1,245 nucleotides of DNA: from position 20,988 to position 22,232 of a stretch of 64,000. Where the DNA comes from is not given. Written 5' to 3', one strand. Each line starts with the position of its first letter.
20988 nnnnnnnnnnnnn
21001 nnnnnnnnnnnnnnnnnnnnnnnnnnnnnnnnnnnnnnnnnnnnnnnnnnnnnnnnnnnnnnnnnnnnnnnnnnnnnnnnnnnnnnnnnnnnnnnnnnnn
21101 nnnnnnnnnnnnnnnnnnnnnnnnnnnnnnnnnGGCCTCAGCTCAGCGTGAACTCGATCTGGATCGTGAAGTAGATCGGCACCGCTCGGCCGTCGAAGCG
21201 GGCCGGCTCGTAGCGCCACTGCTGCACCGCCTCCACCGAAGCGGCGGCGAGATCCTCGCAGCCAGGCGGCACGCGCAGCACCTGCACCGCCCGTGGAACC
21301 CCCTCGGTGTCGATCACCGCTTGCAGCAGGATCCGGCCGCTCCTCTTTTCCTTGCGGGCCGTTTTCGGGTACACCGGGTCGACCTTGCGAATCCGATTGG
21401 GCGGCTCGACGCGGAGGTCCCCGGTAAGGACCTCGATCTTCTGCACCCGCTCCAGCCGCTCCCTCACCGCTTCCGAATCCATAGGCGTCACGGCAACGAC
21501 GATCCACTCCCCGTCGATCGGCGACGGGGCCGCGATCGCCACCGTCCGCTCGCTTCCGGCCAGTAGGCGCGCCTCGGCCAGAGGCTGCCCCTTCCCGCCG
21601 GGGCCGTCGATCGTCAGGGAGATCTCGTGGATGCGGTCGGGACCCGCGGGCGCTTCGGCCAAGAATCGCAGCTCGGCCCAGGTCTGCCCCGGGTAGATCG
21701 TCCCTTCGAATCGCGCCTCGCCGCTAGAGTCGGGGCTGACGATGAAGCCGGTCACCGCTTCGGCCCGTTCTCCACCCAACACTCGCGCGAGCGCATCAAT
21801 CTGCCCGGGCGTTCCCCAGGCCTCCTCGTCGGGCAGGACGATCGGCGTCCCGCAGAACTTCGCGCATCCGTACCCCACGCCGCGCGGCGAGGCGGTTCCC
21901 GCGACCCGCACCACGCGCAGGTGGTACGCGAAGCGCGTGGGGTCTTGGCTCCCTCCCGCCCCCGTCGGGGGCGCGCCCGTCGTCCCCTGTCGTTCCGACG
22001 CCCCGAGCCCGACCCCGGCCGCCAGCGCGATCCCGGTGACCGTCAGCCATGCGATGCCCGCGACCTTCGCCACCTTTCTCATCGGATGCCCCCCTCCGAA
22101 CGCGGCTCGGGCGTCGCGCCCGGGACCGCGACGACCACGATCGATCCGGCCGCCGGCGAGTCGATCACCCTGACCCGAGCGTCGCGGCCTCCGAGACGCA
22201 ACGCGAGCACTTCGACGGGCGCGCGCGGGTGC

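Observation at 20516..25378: ECF sigma / tiny membrane protein / two TonB-C-domain proteins operon, divergent from the repeat protein, with no TonB-dependent receptor or ExbBD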

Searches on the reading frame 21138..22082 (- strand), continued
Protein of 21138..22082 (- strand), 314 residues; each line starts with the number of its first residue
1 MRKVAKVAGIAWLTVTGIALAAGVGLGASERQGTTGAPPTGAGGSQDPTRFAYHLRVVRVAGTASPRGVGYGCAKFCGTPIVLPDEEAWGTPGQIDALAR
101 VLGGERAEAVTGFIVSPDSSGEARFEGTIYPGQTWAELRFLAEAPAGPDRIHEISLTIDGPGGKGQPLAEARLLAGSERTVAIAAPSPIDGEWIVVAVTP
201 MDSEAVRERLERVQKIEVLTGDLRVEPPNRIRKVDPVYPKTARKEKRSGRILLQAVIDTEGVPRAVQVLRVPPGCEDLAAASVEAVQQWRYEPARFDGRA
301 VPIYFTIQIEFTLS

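Call 44: find_encoding_contigs(protein=P0040, flank=10000, max_places=1)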
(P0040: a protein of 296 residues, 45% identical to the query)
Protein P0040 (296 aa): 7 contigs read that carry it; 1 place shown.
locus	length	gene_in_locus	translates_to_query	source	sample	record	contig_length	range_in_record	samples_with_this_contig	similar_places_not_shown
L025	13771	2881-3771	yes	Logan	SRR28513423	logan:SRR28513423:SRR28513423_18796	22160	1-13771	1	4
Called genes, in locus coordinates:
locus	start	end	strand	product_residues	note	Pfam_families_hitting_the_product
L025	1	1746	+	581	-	?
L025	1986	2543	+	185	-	PF04542:Sigma70_r2, PF08281:Sigma70_r4_2, PF04545:Sigma70_r4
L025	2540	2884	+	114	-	-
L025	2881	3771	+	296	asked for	PF03544:TonB_C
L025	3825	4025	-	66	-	-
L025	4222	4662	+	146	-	PF00190:Cupin_1 (weak), PF07883:Cupin_2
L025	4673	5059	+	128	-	PF22751:DUF488-N3a, PF22752:DUF488-N3i (weak), PF04343:DUF488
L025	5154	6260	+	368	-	PF20181:DUF6544, PF21900:DUF6920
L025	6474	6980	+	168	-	PF01661:Macro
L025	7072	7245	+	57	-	-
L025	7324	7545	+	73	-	PF11146:DUF2905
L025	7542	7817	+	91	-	-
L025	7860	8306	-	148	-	PF01894:YjbQ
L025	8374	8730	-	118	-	PF02311:AraC_binding (weak), PF07883:Cupin_2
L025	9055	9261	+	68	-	PF13443:HTH_26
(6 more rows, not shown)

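Call 67: find_related_loci(query=A1, collection=metagenome_contigs, flank=8000)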
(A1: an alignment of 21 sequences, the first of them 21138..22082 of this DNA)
Query A1 (314 aa) in metagenome_contigs; peptide patterns used: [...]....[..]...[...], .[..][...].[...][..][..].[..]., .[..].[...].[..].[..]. (x = any residue, [..] = any of these).
600 stretches matched a pattern (row limit reached: there are more); 29 encode a relative of the query (tblastn E <= 1e-3); 29 distinct loci.
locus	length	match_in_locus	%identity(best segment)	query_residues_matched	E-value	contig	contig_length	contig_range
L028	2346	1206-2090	57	13-313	9e-112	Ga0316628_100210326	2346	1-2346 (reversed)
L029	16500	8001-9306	61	45-313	1e-104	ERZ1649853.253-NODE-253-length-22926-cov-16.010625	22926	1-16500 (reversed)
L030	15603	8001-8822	58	39-314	2e-88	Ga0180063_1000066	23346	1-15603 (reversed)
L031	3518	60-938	50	8-314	1e-88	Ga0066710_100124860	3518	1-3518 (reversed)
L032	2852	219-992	56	53-313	2e-88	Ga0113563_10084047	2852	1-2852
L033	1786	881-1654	54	53-313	3e-90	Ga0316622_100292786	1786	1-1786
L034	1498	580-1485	50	15-314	5e-90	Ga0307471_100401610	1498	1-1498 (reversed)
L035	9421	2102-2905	54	41-311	1e-82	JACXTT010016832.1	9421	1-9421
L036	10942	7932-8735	54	43-313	4e-82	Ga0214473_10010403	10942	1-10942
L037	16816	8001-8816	54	42-313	1e-79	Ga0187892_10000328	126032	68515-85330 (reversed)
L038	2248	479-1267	47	51-314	4e-75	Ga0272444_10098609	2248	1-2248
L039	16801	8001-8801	45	42-313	5e-65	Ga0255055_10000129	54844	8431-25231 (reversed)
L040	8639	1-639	55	98-313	1e-64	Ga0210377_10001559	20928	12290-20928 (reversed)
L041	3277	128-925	44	45-313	9e-63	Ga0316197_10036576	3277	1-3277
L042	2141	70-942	41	23-313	3e-58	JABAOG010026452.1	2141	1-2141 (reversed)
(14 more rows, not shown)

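Call 88: find_encoding_contigs(protein=P0001, flank=10000, max_places=3)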
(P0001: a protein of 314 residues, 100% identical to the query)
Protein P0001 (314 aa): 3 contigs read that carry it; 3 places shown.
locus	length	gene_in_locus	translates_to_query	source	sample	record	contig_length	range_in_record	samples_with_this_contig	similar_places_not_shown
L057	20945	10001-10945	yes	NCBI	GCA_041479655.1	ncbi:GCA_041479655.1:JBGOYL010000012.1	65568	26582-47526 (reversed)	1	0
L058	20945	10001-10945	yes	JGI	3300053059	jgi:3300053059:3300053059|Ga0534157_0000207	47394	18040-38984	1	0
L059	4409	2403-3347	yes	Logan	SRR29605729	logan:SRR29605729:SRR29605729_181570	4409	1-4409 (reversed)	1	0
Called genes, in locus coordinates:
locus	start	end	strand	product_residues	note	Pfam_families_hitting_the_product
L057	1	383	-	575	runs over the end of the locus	PF01019:G_glu_transpept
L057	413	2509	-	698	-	PF03169:OPT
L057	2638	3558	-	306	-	-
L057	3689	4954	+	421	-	PF02812:ELFV_dehydrog_N, PF00208:ELFV_dehydrog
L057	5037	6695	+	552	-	PF04389:Peptidase_M28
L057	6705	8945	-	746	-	-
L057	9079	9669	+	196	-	PF04542:Sigma70_r2, PF08281:Sigma70_r4_2, PF04545:Sigma70_r4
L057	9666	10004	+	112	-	-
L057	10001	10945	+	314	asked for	PF03544:TonB_C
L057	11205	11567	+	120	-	PF03544:TonB_C (weak)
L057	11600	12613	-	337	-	PF02775:TPP_enzyme_C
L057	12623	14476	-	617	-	PF01558:POR, PF01855:POR_N, PF17147:PFOR_II (weak)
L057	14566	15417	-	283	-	PF13369:Transglut_core2, PF13371:TPR_9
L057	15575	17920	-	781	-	PF01804:Penicil_amidase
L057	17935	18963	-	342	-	PF06267:DUF1028, PF13428:TPR_14 (faint), PF13432:TPR_16, PF14559:TPR_19 (weak)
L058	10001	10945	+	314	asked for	PF03544:TonB_C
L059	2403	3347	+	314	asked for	PF03544:TonB_C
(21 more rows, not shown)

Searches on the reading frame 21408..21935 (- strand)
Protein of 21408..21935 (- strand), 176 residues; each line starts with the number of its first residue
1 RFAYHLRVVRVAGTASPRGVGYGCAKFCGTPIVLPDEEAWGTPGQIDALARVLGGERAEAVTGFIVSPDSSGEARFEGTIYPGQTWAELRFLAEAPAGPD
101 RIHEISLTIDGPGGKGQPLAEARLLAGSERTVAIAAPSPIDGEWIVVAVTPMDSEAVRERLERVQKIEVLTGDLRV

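Call 52: search_solved_structures(query=A3, max_evalue=10)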
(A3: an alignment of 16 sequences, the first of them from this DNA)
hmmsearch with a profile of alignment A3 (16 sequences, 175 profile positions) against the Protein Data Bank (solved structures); distinct sequences matched with E-value up to 10: 0.

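Call 53: search_protein_families(library=pfam, max_evalue=10, alignment_id=A3)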
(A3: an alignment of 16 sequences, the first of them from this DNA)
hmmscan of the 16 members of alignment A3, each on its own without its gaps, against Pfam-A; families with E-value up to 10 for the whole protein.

A. member 1, seq(176 aa): 0 families

B. families by the number of members that match (of 16 scanned): 1 family
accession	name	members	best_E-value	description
PF10405.15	BHD_3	2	0.0037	Rad4 beta-hairpin domain 3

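Call 59: search_protein_representatives(alignment_id=A3)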
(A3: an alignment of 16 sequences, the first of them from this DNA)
Query: 16 sequences, 175 profile positions. Proteins with E-value up to 0.001 (for the whole library): 36; up to 1e-10: 25; up to 1e-30: 15. The best 36 are listed.
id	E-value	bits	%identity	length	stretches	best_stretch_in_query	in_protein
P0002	7.3e-76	269.8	-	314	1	1-172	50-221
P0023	2.3e-67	242.1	-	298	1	3-173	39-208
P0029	3.3e-67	241.7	-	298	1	2-173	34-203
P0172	3.9e-66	238.1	-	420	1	2-171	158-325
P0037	1.0e-65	236.8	-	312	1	1-164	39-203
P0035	8.6e-63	227.3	-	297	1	1-173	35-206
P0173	4.9e-58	211.8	-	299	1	2-174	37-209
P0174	1.2e-55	204.0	-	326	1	2-161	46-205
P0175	1.1e-53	197.6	-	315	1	3-171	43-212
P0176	9.9e-44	165.2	-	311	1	3-163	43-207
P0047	2.3e-42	160.8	-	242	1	26-145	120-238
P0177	1.1e-38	148.7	-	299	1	2-152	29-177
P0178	4.7e-38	146.7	-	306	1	1-157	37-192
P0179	1.6e-34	135.2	-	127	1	2-79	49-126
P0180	6.8e-33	129.9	-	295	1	2-168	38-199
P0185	2.8e-18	82.3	-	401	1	3-152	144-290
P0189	1.2e-12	63.9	-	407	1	3-158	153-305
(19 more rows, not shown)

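Call 61: find_encoding_contigs(protein=P0189, flank=6000, max_places=2)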
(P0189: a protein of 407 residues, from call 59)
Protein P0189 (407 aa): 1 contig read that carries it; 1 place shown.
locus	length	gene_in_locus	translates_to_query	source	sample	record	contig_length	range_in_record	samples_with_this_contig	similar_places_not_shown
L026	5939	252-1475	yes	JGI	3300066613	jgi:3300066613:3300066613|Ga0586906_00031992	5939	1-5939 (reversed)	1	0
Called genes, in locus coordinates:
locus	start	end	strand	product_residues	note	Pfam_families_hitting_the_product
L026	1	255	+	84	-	?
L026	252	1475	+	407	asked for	PF03544:TonB_C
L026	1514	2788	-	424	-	PF16491:Peptidase_M48_N, PF01435:Peptidase_M48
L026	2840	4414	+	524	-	PF00515:TPR_1 (weak), PF13432:TPR_16 (weak), PF14559:TPR_19 (weak), PF13424:TPR_12 (weak), PF13431:TPR_17 (weak), PF13414:TPR_11, PF13432:TPR_16, PF13432:TPR_16, +19 more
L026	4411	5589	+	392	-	PF17957:Big_7 (weak), PF00092:VWA, PF13519:VWA_2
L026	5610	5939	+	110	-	?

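Call 62: find_encoding_contigs(protein=P0185, flank=6000, max_places=2)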
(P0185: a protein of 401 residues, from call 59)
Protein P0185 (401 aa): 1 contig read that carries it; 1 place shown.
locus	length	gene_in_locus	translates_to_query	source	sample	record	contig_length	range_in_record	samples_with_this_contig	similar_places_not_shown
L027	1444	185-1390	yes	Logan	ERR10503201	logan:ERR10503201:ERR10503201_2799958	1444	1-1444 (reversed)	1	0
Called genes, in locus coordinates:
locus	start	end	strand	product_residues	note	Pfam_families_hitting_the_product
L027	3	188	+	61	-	?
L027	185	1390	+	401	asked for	PF03544:TonB_C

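Call 82: predict_structure(alignment_id=A5)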
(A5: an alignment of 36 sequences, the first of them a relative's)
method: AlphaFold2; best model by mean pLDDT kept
length: 407 residues; sequences in the alignment: 36
mean_pLDDT: 74.3   pTM: 0.59
mean pLDDT of the five models: 74.3, 73.2, 72.4, 71.6, 70.4
residues with pLDDT >= 90: 149; 70-90: 80; 50-70: 119; < 50: 59
segments of 3 or more residues with pLDDT < 50: 1-5, 19-35, 98-106, 130-142
pLDDT, mean of each block of 10 residues (from residue 1): 48 50 38 49 66 56 68 58 51 55 47 63 59 40 53 89 83 72 58 87 90 77 84 91 93 92 88 93 89 92 56 77 96 91 95 92 90 93 96 93 92
secondary structure, 60 per line:
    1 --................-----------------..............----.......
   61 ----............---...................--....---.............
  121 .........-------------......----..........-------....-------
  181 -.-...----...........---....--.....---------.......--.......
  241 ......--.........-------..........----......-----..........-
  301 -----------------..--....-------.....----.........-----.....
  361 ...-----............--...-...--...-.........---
elements in order: H3-18 H36-49 H54-60 H65-76 H80-98 H101-104 H108-129 H143-148 E153-162 E170-173 H191-201 E205-208 E211-215 E225-231 E234-246 E249-257 E265-274 E279-284 E290-299 E322-325 H333-337 E342-350 E356-363 H369-380 E383-385 E387-389 E392-394 E396-404

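Call 93: search_protein_families(library=pfam, max_evalue=1, proteins=[P0185, P0189, P0172])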
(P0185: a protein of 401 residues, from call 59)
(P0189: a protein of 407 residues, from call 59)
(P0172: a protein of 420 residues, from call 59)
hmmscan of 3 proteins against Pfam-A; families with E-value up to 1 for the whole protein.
P0185 (401 aa): 1 family
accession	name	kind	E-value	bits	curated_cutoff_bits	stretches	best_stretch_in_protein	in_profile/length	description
PF03544.19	TonB_C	-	6.3e-15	55.8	24.6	1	322-395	3-75/79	Gram-negative bacterial TonB protein C-terminal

P0189 (407 aa): 1 family
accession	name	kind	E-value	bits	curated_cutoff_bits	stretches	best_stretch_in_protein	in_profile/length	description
PF03544.19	TonB_C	-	2.3e-16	60.4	24.6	1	329-406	3-79/79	Gram-negative bacterial TonB protein C-terminal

P0172 (420 aa): 1 family
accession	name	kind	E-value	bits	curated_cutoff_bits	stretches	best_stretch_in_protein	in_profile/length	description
PF03544.19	TonB_C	-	5.2e-17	62.5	24.6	1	340-419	2-79/79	Gram-negative bacterial TonB protein C-terminal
